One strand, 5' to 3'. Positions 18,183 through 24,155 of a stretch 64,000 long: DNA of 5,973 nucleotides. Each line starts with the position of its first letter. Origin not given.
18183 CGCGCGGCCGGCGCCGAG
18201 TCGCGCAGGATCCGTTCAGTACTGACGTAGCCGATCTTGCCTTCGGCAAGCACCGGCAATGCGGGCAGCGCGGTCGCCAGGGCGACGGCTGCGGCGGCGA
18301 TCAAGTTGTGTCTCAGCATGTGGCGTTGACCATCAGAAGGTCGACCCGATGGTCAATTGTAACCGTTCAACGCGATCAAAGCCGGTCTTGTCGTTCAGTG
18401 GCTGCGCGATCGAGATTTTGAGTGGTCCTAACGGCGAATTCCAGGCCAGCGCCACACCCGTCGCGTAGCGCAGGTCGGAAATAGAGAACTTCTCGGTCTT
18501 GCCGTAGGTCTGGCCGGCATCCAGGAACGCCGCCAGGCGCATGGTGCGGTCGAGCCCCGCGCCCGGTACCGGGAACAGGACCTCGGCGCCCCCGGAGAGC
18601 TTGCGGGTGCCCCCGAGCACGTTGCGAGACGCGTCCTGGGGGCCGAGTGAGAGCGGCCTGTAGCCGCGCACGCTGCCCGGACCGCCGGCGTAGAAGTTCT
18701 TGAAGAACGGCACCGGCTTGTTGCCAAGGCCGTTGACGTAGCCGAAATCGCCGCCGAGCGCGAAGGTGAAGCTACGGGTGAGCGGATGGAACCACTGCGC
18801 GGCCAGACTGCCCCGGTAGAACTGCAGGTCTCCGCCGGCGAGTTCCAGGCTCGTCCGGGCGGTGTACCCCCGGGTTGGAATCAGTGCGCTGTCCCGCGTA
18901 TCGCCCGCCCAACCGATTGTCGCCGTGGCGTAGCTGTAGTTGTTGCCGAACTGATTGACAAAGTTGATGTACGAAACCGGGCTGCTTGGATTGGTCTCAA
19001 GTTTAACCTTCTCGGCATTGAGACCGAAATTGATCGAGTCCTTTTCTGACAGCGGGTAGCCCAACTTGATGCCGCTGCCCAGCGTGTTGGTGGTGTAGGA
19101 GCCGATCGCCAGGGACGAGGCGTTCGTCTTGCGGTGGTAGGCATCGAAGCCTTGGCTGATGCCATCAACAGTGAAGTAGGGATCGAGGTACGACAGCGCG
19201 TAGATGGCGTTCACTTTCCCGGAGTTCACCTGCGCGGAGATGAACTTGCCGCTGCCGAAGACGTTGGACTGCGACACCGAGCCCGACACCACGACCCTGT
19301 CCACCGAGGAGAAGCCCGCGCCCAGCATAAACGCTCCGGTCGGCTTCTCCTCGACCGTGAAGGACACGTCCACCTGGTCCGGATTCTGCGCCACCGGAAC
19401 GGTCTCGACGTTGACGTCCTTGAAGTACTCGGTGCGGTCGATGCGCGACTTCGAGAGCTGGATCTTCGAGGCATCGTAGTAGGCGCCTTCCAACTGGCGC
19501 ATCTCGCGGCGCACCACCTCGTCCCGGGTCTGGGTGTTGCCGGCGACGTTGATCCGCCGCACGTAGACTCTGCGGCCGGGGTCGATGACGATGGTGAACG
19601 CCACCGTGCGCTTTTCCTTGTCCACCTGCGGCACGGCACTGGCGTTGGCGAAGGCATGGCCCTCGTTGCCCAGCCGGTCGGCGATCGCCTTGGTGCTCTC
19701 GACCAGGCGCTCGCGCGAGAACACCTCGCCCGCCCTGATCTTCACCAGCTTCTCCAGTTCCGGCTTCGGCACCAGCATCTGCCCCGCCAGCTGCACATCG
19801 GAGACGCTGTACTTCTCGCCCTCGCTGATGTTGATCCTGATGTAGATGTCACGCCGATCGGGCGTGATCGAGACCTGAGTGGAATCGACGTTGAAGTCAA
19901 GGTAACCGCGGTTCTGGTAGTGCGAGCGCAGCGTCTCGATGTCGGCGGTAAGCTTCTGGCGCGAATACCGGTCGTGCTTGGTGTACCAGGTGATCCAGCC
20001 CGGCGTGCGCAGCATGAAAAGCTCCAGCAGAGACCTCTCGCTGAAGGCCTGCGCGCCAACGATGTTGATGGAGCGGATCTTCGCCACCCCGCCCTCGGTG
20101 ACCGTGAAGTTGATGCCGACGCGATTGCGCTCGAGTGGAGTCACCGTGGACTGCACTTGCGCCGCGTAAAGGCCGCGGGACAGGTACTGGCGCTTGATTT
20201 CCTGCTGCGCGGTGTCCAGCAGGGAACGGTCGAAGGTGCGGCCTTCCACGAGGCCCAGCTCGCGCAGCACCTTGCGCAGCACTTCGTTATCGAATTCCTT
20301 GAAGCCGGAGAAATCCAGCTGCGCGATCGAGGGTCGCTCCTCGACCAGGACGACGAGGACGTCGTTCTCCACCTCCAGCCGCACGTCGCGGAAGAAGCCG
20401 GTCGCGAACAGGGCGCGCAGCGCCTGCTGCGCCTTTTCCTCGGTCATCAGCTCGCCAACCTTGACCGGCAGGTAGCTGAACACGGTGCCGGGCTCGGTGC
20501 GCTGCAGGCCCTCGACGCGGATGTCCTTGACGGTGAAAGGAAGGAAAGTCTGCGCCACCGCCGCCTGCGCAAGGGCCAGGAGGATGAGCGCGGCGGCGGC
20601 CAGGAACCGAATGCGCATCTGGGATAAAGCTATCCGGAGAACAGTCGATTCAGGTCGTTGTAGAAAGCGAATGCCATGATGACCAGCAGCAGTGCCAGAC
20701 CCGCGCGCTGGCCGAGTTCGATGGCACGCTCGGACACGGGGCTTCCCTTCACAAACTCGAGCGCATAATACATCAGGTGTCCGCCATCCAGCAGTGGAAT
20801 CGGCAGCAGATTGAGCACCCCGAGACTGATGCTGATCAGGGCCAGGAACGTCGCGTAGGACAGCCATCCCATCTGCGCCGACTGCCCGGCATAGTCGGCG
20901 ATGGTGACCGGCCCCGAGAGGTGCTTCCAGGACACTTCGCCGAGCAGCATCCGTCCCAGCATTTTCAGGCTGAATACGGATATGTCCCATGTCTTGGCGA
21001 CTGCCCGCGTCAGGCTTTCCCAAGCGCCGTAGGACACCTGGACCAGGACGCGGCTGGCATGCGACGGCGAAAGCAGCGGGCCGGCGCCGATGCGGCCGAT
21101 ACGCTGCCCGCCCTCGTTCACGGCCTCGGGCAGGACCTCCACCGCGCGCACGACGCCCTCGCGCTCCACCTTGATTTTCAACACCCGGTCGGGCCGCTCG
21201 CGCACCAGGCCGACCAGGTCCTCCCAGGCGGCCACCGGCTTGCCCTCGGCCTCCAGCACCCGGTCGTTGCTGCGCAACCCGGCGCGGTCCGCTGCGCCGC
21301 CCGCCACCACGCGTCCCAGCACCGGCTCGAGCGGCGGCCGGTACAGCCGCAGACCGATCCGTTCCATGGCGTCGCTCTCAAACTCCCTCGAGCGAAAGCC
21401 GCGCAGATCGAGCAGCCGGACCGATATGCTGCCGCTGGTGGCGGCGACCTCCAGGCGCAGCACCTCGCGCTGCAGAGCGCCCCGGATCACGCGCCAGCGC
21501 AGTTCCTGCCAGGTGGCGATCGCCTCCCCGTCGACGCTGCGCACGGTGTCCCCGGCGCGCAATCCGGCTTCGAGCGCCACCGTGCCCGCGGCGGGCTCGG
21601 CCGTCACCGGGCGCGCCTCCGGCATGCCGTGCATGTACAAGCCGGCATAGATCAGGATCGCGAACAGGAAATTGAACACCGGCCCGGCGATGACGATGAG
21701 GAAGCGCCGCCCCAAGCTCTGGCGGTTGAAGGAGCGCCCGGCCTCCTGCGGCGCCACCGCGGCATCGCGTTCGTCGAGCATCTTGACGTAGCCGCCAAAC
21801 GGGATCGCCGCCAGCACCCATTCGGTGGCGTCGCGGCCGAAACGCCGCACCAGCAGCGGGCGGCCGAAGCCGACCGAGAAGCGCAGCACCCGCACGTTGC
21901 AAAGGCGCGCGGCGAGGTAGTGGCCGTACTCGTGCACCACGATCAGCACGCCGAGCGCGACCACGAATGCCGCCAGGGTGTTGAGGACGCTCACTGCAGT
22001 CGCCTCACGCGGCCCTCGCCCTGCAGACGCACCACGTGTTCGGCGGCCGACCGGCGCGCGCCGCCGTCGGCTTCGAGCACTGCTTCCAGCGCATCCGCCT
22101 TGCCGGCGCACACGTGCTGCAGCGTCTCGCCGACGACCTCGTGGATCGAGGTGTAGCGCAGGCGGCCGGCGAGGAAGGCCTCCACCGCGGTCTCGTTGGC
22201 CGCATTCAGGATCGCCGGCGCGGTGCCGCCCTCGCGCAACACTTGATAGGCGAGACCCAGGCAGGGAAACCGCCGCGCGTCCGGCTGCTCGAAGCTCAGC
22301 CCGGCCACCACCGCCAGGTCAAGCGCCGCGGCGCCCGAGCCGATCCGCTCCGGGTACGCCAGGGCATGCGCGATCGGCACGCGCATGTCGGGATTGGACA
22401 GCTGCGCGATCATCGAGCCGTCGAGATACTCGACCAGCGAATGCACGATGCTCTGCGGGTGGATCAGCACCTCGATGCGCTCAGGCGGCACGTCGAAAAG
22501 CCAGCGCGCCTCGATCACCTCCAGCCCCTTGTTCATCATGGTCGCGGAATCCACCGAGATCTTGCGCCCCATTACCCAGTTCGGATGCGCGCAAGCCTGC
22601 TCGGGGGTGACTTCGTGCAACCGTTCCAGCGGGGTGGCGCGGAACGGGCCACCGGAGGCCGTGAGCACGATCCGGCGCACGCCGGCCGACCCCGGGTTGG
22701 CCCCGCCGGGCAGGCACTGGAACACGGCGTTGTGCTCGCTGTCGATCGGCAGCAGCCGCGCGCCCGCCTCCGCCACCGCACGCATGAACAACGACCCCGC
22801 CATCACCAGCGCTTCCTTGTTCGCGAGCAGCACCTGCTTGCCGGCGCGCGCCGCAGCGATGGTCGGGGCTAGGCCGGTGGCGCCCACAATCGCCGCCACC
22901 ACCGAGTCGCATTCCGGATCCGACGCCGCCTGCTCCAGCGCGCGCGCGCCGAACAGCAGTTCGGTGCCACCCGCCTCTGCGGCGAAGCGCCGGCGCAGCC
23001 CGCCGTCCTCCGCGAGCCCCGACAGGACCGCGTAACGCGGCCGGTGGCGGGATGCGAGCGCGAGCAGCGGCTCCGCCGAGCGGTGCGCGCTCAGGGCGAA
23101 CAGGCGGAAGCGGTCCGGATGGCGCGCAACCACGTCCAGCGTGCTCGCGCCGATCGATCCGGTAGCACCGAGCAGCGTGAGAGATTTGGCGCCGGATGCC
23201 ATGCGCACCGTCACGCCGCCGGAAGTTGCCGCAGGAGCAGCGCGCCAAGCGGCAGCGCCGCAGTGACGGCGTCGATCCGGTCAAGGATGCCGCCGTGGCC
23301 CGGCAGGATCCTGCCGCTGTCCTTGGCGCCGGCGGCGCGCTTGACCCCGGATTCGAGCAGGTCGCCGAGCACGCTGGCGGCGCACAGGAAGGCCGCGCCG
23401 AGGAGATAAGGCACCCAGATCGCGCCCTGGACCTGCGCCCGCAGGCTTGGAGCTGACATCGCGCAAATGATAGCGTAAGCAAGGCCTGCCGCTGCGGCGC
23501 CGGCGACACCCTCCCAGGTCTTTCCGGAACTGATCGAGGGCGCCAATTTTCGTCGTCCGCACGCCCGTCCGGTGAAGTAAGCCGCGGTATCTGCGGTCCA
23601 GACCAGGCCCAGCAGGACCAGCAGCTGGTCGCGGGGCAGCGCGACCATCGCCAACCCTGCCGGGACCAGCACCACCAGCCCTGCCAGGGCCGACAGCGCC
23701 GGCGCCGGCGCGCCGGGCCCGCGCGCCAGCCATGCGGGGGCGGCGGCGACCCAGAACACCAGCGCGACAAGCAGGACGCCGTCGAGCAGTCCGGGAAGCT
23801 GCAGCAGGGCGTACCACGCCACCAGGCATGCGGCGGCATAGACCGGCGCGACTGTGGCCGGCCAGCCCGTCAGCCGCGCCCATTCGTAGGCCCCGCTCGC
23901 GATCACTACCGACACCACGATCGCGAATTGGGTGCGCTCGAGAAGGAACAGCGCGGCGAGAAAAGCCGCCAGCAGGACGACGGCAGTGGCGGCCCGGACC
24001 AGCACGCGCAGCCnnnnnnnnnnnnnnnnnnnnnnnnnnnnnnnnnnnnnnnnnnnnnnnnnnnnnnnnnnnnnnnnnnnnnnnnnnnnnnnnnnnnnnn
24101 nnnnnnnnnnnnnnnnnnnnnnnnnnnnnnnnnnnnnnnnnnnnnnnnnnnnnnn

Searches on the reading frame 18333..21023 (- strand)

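Call 55: search_protein_families(library=ncbifam, proteins=[window:18333-21023:-], max_evalue=1e-10)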
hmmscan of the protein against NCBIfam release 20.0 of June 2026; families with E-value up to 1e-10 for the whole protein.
window:18333-21023:- (896 aa): 6 families
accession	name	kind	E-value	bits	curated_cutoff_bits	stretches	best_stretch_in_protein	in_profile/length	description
TIGR03303.1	OM_YaeT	equivalog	4.6e-253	841.9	297.15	1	163-896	1-741/741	outer membrane protein assembly factor BamA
NF008287.0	PRK11067.1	subfamily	3.2e-173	578.1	1181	1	149-799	10-673/802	outer membrane protein assembly factor BamA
NF047950.2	ATportTamA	equivalog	2.6e-41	141.8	625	2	714-894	393-567/569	autotransporter assembly complex protein TamA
NF058613.1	OMPAssmBamADein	equivalog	5.6e-26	90.7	1050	2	406-643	332-564/857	outer membrane protein assembly factor BamA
NF052279.1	lipo_TamL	exception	1.7e-23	83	400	0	689-838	513-667/747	translocation and assembly module lipoprotein TamL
TIGR00992.1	3a0901s03IAP75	subfamily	4e-12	45.2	1163.25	0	402-622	186-424/718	IAP75 family chloroplast envelope protein translocase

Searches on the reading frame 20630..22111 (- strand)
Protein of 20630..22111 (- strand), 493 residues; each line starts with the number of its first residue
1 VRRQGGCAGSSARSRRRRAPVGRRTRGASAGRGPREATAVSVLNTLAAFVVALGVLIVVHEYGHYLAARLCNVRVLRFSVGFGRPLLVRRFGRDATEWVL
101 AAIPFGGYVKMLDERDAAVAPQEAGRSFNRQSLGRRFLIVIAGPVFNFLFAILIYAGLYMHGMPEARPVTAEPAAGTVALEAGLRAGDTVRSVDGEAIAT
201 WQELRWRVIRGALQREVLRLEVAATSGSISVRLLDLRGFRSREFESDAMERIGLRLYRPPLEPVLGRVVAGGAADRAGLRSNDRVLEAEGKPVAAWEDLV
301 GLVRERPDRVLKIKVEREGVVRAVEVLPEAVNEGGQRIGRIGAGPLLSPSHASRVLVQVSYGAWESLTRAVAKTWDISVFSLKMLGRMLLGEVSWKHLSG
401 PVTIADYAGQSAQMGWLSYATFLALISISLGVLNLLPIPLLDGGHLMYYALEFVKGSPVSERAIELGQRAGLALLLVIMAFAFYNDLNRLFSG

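Call 55: search_protein_families(library=ncbifam, proteins=[window:20630-22111:-], max_evalue=1e-10)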
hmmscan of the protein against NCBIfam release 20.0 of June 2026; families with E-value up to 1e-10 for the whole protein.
window:20630-22111:- (493 aa): 3 families
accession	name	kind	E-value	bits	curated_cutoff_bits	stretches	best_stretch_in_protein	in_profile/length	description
NF008046.0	PRK10779.1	equivalog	3e-122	408.9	477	1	40-490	2-450/450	sigma E protease regulator RseP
TIGR00054.1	TIGR00054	equivalog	4.2e-113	378.4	147.55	1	41-491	2-420/421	RIP metalloprotease RseP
NF041199.1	trx7_PDZ_seleno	equivalog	1.7e-11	43.7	300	0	248-325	191-269/390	Trx7/PDZ domain-containing (seleno)protein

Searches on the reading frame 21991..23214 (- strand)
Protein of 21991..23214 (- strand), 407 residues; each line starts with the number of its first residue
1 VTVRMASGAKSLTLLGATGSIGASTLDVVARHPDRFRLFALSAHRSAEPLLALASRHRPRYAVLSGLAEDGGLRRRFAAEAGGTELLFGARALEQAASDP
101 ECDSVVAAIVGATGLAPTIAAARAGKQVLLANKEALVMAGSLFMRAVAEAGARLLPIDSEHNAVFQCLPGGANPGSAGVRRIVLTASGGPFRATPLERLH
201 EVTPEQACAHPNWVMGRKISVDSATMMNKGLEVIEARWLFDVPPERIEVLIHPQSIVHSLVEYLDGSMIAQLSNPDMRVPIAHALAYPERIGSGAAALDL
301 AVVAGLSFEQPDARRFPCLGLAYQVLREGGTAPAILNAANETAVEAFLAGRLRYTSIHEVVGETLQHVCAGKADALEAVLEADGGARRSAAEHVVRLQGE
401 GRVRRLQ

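Call 55: search_protein_families(library=ncbifam, proteins=[window:21991-23214:-], max_evalue=1e-10)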
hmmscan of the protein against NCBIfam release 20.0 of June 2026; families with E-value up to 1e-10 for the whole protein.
window:21991-23214:- (407 aa): 3 families
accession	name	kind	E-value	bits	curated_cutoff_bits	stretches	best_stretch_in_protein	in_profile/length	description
NF003938.0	PRK05447.1-1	equivalog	6.2e-153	509.5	515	1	10-397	2-396/398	1-deoxy-D-xylulose-5-phosphate reductoisomerase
NF009114.0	PRK12464.1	equivalog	6.2e-152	506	461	1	10-397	3-385/389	1-deoxy-D-xylulose-5-phosphate reductoisomerase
TIGR00243.1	Dxr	equivalog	6.3e-141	469.8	315.7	1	10-396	2-386/389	1-deoxy-D-xylulose-5-phosphate reductoisomerase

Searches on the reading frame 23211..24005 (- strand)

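Call 26: search_protein_families(library=ncbifam, proteins=[window:23211-24005:-], max_evalue=1e-8)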
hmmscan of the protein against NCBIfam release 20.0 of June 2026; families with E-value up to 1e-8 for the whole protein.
window:23211-24005:- (264 aa): 1 family
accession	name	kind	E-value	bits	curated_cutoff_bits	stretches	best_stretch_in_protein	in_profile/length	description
NF008635.0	PRK11624.1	equivalog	6.9e-39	133.9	385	1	4-258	5-278/285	phosphatidate cytidylyltransferase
